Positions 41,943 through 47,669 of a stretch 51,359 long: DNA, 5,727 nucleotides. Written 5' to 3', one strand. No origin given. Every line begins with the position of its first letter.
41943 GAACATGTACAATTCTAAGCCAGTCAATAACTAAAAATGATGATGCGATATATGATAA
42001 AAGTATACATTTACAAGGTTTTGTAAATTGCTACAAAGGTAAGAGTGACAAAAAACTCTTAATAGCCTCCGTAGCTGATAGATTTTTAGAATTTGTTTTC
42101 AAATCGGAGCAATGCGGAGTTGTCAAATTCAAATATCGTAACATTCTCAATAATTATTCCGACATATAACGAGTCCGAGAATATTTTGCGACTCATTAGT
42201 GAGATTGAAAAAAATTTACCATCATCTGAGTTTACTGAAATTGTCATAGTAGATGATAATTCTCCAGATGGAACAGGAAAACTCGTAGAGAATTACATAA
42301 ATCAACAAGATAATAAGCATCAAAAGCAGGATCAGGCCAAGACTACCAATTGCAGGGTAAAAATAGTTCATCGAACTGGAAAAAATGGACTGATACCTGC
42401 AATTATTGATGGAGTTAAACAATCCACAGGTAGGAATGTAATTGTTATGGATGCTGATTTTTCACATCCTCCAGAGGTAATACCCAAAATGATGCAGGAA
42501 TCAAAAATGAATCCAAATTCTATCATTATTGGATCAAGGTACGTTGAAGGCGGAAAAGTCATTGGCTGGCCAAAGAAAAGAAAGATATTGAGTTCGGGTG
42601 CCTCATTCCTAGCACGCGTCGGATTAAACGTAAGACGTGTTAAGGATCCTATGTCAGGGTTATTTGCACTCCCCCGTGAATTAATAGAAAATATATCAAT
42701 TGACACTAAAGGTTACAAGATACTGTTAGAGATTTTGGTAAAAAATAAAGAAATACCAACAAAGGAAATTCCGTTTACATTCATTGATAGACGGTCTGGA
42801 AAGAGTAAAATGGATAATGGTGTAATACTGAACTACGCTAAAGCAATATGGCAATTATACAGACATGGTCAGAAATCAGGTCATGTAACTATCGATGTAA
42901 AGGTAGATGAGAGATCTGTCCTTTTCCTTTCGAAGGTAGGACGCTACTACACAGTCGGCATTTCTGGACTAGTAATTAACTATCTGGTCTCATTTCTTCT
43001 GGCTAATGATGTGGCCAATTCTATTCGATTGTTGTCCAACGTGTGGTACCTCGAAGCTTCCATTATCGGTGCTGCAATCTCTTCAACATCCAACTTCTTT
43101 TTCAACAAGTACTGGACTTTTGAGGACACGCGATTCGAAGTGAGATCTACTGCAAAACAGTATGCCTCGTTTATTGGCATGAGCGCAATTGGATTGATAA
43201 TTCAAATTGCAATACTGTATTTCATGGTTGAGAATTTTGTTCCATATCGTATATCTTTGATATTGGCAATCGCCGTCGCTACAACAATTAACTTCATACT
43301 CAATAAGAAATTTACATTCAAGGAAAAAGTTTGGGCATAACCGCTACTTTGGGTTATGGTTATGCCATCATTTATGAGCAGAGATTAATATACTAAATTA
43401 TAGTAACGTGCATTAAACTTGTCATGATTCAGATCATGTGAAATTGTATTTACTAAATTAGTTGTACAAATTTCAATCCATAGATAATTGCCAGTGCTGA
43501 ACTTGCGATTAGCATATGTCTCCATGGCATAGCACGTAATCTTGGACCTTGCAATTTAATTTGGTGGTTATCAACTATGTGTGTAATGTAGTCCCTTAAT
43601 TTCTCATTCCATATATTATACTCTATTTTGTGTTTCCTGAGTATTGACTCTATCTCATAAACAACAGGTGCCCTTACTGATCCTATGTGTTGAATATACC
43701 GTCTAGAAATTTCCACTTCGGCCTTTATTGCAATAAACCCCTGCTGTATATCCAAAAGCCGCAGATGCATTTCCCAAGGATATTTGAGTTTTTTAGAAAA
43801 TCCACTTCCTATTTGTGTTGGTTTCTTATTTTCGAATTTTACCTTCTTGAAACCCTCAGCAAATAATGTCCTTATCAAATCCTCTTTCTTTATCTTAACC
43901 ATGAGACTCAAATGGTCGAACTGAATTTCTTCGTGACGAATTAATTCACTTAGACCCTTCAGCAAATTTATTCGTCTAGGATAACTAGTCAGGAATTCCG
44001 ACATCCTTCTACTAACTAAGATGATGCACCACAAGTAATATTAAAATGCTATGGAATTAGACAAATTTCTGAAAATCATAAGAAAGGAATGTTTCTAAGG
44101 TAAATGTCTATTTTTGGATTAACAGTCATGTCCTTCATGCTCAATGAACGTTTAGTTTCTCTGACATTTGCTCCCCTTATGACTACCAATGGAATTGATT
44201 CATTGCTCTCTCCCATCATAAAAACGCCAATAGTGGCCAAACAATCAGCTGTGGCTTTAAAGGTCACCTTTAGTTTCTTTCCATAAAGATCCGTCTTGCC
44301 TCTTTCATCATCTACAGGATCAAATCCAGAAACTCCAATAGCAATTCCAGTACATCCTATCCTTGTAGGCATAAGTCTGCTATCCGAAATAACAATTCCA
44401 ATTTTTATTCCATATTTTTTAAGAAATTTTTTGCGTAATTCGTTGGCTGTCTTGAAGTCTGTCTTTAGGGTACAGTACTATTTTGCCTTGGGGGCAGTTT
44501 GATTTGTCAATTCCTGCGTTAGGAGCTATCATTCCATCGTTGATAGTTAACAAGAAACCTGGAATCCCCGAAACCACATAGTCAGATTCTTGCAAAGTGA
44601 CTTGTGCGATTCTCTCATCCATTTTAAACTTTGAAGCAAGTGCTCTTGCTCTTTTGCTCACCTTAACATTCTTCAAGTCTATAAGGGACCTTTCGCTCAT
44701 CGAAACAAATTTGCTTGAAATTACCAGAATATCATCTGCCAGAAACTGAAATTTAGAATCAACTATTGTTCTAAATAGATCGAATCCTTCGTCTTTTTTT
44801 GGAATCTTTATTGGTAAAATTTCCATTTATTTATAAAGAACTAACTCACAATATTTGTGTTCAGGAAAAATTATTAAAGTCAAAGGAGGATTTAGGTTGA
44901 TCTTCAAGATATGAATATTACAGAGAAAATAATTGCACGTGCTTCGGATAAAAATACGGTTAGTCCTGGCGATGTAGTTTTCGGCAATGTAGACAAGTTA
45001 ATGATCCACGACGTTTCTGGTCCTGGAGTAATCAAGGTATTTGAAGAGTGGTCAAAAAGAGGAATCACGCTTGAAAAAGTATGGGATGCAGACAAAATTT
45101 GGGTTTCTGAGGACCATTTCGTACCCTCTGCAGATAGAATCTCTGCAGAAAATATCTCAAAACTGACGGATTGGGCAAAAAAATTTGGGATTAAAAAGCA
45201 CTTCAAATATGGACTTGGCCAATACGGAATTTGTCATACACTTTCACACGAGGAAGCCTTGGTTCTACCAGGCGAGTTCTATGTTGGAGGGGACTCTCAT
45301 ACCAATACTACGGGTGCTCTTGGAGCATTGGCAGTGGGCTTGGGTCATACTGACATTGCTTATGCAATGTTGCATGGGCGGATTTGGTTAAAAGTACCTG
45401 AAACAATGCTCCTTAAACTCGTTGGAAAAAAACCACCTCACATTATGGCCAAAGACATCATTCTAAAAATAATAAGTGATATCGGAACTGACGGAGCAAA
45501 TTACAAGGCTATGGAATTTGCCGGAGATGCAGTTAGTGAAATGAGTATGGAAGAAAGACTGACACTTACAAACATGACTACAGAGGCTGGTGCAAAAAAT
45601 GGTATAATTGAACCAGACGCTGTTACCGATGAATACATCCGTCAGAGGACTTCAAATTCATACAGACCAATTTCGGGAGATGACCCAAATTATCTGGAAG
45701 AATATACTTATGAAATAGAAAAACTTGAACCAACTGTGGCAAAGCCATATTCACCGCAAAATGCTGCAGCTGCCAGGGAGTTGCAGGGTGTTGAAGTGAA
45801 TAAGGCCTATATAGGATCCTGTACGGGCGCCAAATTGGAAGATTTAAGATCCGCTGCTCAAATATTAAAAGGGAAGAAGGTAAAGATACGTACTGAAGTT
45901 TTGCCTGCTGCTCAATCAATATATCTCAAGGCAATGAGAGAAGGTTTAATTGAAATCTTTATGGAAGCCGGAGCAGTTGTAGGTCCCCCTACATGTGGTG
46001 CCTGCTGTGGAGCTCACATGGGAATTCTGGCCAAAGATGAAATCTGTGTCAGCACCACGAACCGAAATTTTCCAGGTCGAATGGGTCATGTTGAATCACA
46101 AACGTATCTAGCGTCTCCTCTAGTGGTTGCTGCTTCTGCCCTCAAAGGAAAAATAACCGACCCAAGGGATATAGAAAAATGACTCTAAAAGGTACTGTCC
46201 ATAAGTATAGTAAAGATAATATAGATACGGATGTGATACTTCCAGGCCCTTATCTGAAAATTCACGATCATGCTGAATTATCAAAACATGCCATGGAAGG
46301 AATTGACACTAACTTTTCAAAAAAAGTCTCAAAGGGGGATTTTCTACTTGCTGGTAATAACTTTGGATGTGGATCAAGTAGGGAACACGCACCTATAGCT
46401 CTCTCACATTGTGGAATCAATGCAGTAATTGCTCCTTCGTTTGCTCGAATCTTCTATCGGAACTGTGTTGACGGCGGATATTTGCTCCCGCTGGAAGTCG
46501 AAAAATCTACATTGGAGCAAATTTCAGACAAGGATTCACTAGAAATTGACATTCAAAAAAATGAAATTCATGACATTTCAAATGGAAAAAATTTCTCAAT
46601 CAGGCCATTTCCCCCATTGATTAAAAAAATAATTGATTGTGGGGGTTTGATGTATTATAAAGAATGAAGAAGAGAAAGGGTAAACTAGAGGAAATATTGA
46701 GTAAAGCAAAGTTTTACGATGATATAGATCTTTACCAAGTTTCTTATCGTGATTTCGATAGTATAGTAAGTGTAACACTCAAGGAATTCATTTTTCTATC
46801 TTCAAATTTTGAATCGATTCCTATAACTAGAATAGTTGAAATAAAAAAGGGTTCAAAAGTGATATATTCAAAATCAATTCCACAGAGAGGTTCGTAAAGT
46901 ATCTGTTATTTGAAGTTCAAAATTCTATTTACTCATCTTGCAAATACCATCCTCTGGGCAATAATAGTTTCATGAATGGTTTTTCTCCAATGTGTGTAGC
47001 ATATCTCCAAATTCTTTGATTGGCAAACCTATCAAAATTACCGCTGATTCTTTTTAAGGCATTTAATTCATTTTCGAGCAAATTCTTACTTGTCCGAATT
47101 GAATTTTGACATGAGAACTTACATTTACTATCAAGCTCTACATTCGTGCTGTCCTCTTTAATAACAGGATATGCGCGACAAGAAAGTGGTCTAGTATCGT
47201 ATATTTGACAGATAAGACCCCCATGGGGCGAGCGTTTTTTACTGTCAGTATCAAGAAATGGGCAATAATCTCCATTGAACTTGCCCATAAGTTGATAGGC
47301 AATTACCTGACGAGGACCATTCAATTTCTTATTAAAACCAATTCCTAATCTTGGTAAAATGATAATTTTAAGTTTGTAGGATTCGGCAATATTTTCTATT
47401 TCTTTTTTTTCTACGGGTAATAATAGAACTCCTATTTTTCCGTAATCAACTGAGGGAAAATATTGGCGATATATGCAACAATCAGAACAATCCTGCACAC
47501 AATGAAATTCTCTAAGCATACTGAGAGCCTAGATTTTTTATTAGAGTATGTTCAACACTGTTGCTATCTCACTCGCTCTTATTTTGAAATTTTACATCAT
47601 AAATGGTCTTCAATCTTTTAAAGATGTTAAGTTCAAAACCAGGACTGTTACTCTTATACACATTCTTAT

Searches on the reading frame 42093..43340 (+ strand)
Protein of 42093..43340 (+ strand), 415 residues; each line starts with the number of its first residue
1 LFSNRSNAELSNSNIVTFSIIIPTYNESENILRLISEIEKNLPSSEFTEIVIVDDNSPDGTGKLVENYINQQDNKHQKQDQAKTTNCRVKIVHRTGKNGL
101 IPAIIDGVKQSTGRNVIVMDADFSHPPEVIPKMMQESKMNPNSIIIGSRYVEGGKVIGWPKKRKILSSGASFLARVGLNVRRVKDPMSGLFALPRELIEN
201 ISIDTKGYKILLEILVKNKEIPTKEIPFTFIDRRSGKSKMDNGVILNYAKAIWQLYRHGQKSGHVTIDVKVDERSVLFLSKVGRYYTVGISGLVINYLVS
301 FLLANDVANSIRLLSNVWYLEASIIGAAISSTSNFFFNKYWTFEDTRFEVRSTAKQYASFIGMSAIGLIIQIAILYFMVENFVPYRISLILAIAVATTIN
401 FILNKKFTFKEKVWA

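Call 36: search_protein_families(library=pfam, proteins=[window:42093-43340:+], max_evalue=0.001)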
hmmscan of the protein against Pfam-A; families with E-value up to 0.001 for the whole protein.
window:42093-43340:+ (415 aa): 2 families
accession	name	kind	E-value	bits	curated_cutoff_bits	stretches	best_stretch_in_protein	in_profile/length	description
PF00535.33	Glycos_transf_2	-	1.1e-29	103.9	23.3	1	19-175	1-141/168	Glycosyl transferase family 2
PF04138.20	GtrA_DPMS_TM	-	2.3e-21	76.6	26.1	1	284-409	1-117/117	GtrA/DPMS, transmembrane domain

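Call 67: search_solved_structures(query=window:42093-43340:+, max_evalue=0.001)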
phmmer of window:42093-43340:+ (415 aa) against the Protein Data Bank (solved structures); distinct sequences matched with E-value up to 0.001: 10.
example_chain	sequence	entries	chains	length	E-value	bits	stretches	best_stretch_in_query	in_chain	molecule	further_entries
5mlz_A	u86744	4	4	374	6.4e-55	190.3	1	16-409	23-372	Dolichol monophosphate mannose synthase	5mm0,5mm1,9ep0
5ekp_C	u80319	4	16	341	4.3e-07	32.9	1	12-140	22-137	Uncharacterized glycosyltransferase sll0501 | Glycosyltransferase sll0501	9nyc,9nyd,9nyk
9nye_A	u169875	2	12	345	4.5e-07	32.8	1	12-139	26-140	Glycosyltransferase sll0501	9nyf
5eke_A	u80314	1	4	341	7.8e-07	32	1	12-140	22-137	Uncharacterized glycosyltransferase sll0501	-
9hwj_A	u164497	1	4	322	1.3e-06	31.3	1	17-137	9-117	Undecaprenyl-phosphate 4-deoxy-4-formamido-L-arabinose transferase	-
5tze_C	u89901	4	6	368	2.8e-06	30.2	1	17-75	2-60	Glycosyl transferase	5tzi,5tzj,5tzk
5tz8_A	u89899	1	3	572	5.2e-06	29.3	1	17-75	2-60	Glycosyl transferase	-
9bhc_C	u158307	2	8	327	5.7e-06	29.2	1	16-136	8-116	Undecaprenyl-phosphate 4-deoxy-4-formamido-L-arabinose transferase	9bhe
8vxh_A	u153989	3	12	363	6.1e-06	29.1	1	15-136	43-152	Undecaprenyl-phosphate 4-deoxy-4-formamido-L-arabinose transferase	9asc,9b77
6h1j_A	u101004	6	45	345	0.00034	23.3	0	15-155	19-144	Probable ss-1,3-N-acetylglucosaminyltransferase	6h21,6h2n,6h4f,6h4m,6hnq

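Call 68: search_protein_families(library=ncbifam, proteins=[window:42093-43340:+], max_evalue=0.001)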
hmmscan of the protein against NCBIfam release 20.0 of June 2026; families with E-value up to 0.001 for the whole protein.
window:42093-43340:+ (415 aa): 17 families
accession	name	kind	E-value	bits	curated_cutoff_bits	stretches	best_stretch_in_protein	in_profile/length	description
NF047588.1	GlcsyltransPgfSStrep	equivalog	2.9e-15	56.3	500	1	18-249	3-214/308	glycosyltransferase PgfS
TIGR04182.1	glyco_TIGR04182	equivalog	7.6e-13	48.5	325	1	19-260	3-219/293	S-layer glycoprotein N-glycosyltransferase AglJ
NF041875.1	EPS_EpsD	equivalog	3e-11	43.3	370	1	19-148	2-115/325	exopolysaccharide biosynthesis glycosyltransferase EpsD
NF007986.1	PRK10714.1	equivalog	7.1e-11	41.7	529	1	14-138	4-116/316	undecaprenyl-phosphate 4-deoxy-4-formamido-L-arabinose transferase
NF058614.1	PPMAGASynPpgS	equivalog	1.1e-08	34.8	370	1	20-214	4-178/226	polyprenyl-phospho-N-acetylgalactosaminyl synthase PpgS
TIGR03937.1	PgaC_IcaA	equivalog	1.8e-08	33.8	422.3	1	8-141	37-154/407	poly-beta-1,6-N-acetyl-D-glucosamine synthase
NF038302.1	EPS_HpsE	equivalog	1.8e-08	33.7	300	1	17-76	2-62/307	hormogonium polysaccharide biosynthesis glycosyltransferase HpsE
TIGR04283.1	glyco_like_mftF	equivalog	3.5e-08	33.3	182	1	19-68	2-49/221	TIGR04283 family arsenosugar biosynthesis glycosyltransferase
NF045692.1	OglycostaseCruG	equivalog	2.1e-07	30.2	600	1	12-76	37-99/386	2'-O-glycosyltransferase CruG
TIGR03469.1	HpnB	hypoth_equivalog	4e-07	29.4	379.25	1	16-138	44-161/386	hopene-associated glycosyltransferase HpnB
NF010496.0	PRK13915.1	equivalog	2.5e-06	26.8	262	1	16-67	31-83/307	glucosyl-3-phosphoglycerate synthase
NF041391.1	DPhHxTase_Halo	equivalog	2.6e-06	26.6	375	1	24-241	3-193/213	dolichyl-phosphate hexose transferase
NF047683.1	TeichurnBiosyTuaG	equivalog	1.8e-05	24.6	400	1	17-128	7-102/252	teichuronic acid biosynthesis protein TuaG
NF007482.0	PRK10073.1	equivalog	2.5e-05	23.5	423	1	14-134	4-107/334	glycosyltransferase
TIGR03111.1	glyc2_xrt_Gpos1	hypoth_equivalog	9.1e-05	21.4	363.95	1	13-142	46-161/439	TIGR03111 family XrtG-associated glycosyltransferase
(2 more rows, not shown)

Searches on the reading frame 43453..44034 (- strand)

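Call 36: search_protein_families(library=pfam, proteins=[window:43453-44034:-], max_evalue=0.001)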
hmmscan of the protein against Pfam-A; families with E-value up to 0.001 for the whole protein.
window:43453-44034:- (193 aa): 0 families

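Call 49: search_protein_families(library=pfam, proteins=[window:43453-44034:-], max_evalue=1)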
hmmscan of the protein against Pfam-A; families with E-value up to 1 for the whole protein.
window:43453-44034:- (193 aa): 1 family
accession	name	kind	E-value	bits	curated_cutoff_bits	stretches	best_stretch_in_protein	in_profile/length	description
PF18809.6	PBECR1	-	0.099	13.6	27.6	0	127-159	27-59/104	phage-Barnase-EndoU-ColicinE5/D-RelE like nuclease1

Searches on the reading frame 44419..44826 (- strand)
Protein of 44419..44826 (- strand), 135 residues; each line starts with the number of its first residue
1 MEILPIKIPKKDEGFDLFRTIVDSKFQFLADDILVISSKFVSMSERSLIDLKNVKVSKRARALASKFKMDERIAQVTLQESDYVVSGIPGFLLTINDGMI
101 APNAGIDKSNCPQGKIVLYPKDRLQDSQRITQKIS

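Call 49: search_protein_families(library=pfam, proteins=[window:44419-44826:-], max_evalue=1)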
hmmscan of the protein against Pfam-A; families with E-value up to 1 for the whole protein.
window:44419-44826:- (135 aa): 1 family
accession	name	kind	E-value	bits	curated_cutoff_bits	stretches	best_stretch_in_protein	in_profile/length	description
PF01996.21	F420_ligase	-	1.5e-27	97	25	1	6-134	2-134/218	F420-0:Gamma-glutamyl ligase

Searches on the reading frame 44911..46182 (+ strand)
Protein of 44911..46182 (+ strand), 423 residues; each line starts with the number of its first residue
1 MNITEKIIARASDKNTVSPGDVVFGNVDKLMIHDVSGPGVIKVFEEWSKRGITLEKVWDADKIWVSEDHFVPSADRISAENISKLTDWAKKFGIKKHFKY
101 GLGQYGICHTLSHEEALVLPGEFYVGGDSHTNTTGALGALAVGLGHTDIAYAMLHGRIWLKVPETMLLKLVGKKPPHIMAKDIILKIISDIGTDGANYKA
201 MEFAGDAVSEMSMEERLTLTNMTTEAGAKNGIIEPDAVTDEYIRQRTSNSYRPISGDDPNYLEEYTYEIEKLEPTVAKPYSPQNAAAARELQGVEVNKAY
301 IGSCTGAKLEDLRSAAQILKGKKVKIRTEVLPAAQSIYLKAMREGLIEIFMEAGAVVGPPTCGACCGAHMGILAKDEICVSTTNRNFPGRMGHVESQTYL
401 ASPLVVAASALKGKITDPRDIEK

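Call 39: search_protein_families(library=pfam, proteins=[window:44911-46182:+], max_evalue=0.001)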
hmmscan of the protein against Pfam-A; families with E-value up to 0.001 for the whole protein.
window:44911-46182:+ (423 aa): 1 family
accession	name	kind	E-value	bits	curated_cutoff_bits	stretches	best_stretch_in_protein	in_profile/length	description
PF00330.25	Aconitase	-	4.2e-95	319.8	28.7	2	18-287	12-302/463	Aconitase family (aconitate hydratase)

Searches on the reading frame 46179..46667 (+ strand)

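Call 39: search_protein_families(library=pfam, proteins=[window:46179-46667:+], max_evalue=0.001)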
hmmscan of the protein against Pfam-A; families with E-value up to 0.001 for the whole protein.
window:46179-46667:+ (162 aa): 1 family
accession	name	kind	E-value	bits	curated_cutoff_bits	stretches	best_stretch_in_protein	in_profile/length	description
PF00694.25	Aconitase_C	-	3.2e-23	82.9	22.8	1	44-108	65-129/131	Aconitase C-terminal domain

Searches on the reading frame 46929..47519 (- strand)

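Call 39: search_protein_families(library=pfam, proteins=[window:46929-47519:-], max_evalue=0.001)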
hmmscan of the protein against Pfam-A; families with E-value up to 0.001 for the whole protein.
window:46929-47519:- (196 aa): 1 family
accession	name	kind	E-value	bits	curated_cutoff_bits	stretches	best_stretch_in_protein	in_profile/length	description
PF03692.20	CxxCxxCC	-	5.3e-09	37.1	23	1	6-133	1-84/85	Putative zinc- or iron-chelating domain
